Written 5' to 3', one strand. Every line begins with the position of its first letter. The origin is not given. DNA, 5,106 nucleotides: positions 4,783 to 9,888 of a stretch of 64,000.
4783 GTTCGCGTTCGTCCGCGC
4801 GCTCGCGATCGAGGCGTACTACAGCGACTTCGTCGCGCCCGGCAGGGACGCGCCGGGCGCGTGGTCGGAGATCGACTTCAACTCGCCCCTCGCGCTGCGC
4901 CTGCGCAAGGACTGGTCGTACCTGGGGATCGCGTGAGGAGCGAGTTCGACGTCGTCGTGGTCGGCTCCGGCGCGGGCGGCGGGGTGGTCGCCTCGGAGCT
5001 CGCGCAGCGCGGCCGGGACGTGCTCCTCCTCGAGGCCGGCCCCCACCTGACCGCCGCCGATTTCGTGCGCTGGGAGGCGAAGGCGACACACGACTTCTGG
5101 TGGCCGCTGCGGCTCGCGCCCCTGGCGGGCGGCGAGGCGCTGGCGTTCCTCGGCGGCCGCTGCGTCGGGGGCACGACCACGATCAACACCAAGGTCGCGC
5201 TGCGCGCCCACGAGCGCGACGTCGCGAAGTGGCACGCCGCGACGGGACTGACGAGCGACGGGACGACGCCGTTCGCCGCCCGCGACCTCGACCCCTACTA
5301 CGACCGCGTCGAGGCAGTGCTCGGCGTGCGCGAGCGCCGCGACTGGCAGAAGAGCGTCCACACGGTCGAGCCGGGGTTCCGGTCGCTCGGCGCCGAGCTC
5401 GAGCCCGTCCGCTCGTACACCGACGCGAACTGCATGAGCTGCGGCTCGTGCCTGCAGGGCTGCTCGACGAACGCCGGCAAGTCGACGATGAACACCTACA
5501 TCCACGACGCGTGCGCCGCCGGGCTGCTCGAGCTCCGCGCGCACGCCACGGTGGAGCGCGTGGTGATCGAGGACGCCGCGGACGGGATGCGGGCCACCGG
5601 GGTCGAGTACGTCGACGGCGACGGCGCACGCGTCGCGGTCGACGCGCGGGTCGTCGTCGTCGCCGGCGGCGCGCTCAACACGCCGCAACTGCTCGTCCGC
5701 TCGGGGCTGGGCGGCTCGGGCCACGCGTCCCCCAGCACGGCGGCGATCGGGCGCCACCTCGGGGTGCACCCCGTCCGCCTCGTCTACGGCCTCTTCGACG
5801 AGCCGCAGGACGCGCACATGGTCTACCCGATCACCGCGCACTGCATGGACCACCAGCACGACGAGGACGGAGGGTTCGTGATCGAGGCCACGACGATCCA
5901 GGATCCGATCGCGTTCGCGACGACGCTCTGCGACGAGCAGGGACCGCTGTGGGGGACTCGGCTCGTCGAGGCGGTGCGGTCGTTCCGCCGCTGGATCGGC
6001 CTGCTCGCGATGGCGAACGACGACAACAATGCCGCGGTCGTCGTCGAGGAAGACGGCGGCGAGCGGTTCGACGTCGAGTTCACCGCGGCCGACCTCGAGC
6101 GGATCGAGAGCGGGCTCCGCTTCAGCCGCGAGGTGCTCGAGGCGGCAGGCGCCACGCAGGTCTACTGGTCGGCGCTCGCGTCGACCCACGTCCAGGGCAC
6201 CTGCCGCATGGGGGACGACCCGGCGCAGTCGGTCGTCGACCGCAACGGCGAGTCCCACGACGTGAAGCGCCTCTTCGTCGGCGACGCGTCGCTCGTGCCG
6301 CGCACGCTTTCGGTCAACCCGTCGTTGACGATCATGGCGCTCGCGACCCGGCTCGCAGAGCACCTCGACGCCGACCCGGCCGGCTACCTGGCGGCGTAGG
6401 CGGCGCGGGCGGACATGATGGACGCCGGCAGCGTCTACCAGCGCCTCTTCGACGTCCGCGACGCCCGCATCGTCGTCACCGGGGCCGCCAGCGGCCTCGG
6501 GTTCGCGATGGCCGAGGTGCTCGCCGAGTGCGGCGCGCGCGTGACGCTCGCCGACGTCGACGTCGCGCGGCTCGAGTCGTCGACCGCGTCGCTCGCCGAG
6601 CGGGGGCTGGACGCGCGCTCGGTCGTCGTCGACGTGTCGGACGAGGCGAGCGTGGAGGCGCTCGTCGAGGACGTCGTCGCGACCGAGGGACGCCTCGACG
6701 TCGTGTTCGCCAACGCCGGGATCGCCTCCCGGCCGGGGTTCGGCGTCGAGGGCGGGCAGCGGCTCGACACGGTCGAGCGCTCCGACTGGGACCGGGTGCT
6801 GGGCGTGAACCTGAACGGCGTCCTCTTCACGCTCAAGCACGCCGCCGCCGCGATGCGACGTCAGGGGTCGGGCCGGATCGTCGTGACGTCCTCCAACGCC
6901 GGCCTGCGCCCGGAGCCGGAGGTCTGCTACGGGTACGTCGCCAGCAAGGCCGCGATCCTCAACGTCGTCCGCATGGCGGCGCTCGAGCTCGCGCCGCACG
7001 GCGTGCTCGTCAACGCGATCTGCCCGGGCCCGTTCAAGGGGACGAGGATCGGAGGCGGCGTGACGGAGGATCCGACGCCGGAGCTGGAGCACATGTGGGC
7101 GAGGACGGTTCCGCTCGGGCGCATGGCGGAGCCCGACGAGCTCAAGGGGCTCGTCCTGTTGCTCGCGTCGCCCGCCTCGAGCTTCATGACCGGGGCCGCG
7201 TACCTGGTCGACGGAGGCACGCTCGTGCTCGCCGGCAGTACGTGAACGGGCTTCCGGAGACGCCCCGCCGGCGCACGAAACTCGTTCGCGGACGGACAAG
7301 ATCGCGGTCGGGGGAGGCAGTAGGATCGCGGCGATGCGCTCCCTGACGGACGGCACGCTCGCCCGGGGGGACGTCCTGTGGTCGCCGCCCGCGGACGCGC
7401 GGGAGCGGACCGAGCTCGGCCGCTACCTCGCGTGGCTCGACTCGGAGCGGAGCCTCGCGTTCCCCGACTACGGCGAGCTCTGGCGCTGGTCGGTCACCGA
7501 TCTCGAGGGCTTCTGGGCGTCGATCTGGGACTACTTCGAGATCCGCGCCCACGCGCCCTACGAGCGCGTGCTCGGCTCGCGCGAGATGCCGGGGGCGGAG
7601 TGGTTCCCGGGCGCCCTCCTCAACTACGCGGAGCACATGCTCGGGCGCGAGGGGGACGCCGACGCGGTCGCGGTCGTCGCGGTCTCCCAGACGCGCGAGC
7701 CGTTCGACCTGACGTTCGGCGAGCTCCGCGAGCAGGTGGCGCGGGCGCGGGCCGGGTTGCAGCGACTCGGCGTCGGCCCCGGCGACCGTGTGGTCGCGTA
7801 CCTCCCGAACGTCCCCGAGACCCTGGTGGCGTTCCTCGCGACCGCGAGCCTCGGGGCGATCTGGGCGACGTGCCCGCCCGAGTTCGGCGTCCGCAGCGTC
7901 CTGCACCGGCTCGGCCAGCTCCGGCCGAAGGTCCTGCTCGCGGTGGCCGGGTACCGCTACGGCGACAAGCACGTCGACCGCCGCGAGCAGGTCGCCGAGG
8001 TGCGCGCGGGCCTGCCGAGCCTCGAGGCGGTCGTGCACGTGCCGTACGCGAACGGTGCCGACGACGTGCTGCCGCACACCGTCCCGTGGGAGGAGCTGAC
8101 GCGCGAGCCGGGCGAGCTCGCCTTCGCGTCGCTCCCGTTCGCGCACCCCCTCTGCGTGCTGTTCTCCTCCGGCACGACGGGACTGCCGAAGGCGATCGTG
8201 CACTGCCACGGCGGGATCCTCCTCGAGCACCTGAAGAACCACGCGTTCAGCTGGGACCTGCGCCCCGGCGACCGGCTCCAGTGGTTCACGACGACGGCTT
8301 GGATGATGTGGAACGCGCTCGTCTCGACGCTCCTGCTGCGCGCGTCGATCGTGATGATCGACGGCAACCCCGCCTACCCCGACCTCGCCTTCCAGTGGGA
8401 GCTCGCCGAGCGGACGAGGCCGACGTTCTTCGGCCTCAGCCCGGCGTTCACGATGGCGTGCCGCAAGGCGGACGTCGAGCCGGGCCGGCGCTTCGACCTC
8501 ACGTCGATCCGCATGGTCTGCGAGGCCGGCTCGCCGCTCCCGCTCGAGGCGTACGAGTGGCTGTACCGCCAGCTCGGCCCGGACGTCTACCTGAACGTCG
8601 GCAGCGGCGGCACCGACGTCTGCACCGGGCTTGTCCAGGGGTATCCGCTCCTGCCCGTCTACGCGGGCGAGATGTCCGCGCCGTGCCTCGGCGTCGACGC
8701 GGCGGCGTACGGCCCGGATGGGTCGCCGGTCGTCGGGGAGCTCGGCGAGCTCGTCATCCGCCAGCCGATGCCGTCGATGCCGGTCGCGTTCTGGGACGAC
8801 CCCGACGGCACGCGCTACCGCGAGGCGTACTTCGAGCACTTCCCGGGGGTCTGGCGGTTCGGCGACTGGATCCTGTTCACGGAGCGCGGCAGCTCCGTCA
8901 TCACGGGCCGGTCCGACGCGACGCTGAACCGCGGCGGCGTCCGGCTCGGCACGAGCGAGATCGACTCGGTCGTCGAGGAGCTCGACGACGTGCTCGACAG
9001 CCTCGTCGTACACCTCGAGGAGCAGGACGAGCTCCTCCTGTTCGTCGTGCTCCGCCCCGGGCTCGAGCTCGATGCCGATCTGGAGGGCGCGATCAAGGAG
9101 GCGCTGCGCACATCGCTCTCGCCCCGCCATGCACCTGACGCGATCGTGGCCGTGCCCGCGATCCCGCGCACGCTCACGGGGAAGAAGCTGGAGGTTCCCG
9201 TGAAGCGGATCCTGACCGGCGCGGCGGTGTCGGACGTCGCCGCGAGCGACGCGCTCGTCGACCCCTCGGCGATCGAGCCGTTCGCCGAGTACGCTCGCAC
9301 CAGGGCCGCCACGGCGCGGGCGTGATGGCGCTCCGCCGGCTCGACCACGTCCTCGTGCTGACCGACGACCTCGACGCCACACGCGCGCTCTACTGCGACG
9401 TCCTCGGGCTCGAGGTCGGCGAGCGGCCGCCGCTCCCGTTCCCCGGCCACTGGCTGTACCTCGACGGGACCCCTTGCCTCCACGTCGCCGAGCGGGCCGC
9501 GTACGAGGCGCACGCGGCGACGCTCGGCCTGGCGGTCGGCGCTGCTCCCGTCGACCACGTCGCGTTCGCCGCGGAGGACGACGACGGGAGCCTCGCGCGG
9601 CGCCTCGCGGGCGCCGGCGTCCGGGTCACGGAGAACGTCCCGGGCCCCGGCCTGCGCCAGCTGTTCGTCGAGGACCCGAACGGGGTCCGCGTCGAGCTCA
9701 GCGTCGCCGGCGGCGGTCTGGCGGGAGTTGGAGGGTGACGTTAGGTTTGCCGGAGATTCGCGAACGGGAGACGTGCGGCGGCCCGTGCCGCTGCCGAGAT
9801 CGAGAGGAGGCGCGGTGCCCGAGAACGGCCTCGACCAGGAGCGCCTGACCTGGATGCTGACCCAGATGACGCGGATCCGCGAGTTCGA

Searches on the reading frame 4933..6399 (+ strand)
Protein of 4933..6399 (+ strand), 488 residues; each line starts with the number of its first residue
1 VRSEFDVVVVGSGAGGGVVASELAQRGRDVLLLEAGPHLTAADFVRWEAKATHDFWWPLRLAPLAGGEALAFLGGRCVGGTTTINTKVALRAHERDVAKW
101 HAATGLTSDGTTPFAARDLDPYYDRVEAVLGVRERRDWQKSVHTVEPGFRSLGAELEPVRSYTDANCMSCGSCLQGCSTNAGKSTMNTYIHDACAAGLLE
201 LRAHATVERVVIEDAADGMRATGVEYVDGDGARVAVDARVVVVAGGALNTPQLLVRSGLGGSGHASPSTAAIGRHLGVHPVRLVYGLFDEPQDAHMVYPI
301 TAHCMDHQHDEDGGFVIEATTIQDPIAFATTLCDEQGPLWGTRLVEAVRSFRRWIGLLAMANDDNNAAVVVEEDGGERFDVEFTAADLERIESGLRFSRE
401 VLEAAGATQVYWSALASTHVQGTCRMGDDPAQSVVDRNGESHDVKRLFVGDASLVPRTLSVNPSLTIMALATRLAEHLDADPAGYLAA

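Call 15: search_protein_families(library=pfam, proteins=[window:4933-6399:+], max_evalue=0.001)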
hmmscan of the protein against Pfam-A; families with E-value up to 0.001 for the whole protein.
window:4933-6399:+ (488 aa): 7 families
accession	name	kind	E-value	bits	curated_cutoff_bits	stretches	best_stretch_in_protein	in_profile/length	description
PF00732.25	GMC_oxred_N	-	9.4e-40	137.2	23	1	22-281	14-218/218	GMC oxidoreductase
PF05199.19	GMC_oxred_C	-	2.1e-21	77.4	24.6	1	384-471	27-139/139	GMC oxidoreductase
PF00890.30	FAD_binding_2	-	4.2e-07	30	20.4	1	6-38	1-33/414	FAD binding domain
PF13450.12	NAD_binding_8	-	6.1e-07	30.1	21.9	1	9-39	1-31/68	NAD(P)-binding Rossmann-like domain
PF01266.30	DAO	-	3.5e-05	24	27.9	1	6-321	1-271/353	FAD dependent oxidoreductase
PF07992.20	Pyr_redox_2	-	7e-05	22.8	26.1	0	5-39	1-35/291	Pyridine nucleotide-disulphide oxidoreductase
PF05834.18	Lycopene_cycl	-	0.00022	20.9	23.4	0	6-49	1-46/380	Lycopene cyclase protein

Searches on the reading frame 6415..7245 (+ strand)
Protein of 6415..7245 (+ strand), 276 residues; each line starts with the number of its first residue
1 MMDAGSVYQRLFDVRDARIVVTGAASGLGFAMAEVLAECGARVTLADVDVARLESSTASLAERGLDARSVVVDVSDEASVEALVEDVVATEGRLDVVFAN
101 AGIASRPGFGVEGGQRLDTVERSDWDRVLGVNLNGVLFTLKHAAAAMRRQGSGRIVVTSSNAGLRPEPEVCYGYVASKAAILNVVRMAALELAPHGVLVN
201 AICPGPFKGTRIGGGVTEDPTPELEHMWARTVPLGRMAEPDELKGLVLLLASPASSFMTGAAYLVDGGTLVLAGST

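Call 15: search_protein_families(library=pfam, proteins=[window:6415-7245:+], max_evalue=0.001)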
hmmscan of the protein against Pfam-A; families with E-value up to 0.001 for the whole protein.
window:6415-7245:+ (276 aa): 4 families
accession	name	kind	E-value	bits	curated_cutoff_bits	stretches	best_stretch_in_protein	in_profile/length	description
PF13561.12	adh_short_C2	-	2.5e-58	197.9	27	1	23-268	1-234/236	Enoyl-(Acyl carrier protein) reductase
PF00106.31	adh_short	-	4.6e-47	160.5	26.6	1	19-218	3-192/195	short chain dehydrogenase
PF08659.16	KR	-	7.5e-10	39.4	22.6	1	19-164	3-140/180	KR domain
PF23441.1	SDR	-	8.6e-06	25.8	27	1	17-205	8-192/258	SDR-like rossmann domain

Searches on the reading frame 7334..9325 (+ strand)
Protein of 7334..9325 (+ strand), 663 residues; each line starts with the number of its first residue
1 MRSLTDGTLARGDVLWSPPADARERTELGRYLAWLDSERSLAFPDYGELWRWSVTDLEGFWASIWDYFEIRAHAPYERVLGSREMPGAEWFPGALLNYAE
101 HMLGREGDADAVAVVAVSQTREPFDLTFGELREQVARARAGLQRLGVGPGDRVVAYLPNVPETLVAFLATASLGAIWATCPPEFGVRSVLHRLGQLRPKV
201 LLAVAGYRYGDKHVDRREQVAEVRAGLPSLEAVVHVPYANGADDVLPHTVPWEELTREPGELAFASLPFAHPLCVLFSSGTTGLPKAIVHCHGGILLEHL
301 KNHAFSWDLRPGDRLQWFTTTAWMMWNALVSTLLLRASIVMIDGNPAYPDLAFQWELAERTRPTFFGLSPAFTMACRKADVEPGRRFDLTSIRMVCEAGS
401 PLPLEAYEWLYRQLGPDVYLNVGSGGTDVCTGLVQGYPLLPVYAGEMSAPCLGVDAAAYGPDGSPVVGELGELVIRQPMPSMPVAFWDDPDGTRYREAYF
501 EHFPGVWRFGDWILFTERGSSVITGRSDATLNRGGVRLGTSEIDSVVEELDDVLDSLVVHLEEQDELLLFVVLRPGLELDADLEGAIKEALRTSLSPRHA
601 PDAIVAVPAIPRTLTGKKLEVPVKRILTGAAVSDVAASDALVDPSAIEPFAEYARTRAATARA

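Call 15: search_protein_families(library=pfam, proteins=[window:7334-9325:+], max_evalue=0.001)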
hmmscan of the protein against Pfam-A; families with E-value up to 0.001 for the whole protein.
window:7334-9325:+ (663 aa): 3 families
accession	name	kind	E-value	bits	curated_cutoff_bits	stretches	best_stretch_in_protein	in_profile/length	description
PF00501.34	AMP-binding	-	1.8e-50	172.3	29.9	1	109-478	9-377/384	AMP-binding enzyme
PF16177.11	ACAS_N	-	2.2e-14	53.5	27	1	46-101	1-54/55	Acetyl-coenzyme A synthetase N-terminus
PF13193.12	AMP-binding_C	-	2e-07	32.3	24.5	1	542-617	1-76/76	AMP-binding enzyme C-terminal domain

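Call 62: search_protein_families(library=ncbifam, proteins=[window:7334-9325:+], max_evalue=1e-20)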
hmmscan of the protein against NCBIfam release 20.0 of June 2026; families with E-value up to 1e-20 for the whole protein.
window:7334-9325:+ (663 aa): 18 families
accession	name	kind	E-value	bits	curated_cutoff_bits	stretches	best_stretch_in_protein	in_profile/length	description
NF002937.0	PRK03584.1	subfamily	5.2e-264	877.4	639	1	12-657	4-655/657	acetoacetate--CoA ligase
TIGR01217.1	ac_ac_CoA_syn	equivalog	3.8e-231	768.8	520.9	1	12-657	3-651/652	acetoacetate--CoA ligase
TIGR02188.1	Ac_CoA_lig_AcsA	equivalog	5.9e-77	259.4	724.95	1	45-648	6-624/629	acetate--CoA ligase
NF001208.0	PRK00174.1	subfamily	1.6e-74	251.4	657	1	43-652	26-643/649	acetate--CoA ligase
NF007815.0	PRK10524.1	equivalog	4.3e-55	187.4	955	1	45-648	3-621/629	propionate--CoA ligase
TIGR02316.1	propion_prpE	equivalog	2.8e-52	178.2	827.4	1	46-648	3-620/628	propionate--CoA ligase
NF003313.0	PRK04319.1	equivalog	2.7e-44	151.4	729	1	107-619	57-553/574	acetate--CoA ligase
NF004837.0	PRK06187.1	subfamily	8.2e-34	116.7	476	1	116-623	27-518/531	long-chain-fatty-acid--CoA ligase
NF053567.1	HBDA_AROS1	equivalog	3e-29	101.8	1000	1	97-623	13-515/523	3-hydroxybenzoate--CoA ligase HbdA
TIGR02262.1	benz_CoA_lig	subfamily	6.8e-29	101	375.25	1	97-617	4-499/508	benzoate-CoA ligase family protein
NF004114.0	PRK05605.1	equivalog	1.3e-27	96.4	766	1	126-627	60-569/575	long-chain-fatty-acid--CoA ligase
NF052580.1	Str24CoAsynCasG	equivalog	8.7e-27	93.7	750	0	272-618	190-541/548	steroid-24-oyl-CoA synthetase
NF004814.0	PRK06164.1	equivalog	8.4e-26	90.6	677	0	116-315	31-225/540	acyl-CoA synthetase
TIGR01733.1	AA-adenyl-dom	subfamily_domain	9.6e-24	83.9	317.4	1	127-557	1-408/409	amino acid adenylation domain-containing protein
NF009233.0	PRK12583.1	subfamily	9.6e-24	83.7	832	1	113-618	36-541/558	fatty acid CoA ligase family protein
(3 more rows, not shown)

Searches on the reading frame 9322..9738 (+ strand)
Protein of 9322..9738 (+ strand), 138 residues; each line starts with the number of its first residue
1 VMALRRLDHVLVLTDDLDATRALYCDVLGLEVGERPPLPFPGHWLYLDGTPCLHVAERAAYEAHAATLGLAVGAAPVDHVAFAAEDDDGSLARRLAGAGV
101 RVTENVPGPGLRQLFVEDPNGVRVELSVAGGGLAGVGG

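Call 15: search_protein_families(library=pfam, proteins=[window:9322-9738:+], max_evalue=0.001)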
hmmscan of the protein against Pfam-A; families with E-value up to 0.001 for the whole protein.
window:9322-9738:+ (138 aa): 2 families
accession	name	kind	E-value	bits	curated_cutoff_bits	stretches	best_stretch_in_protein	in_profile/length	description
PF00903.31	Glyoxalase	-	2.4e-11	44.5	20.6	1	6-126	1-121/121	Glyoxalase/Bleomycin resistance protein/Dioxygenase superfamily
PF13669.12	Glyoxalase_4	-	8.4e-05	23.3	27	0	8-106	1-97/109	Glyoxalase/Bleomycin resistance protein/Dioxygenase superfamily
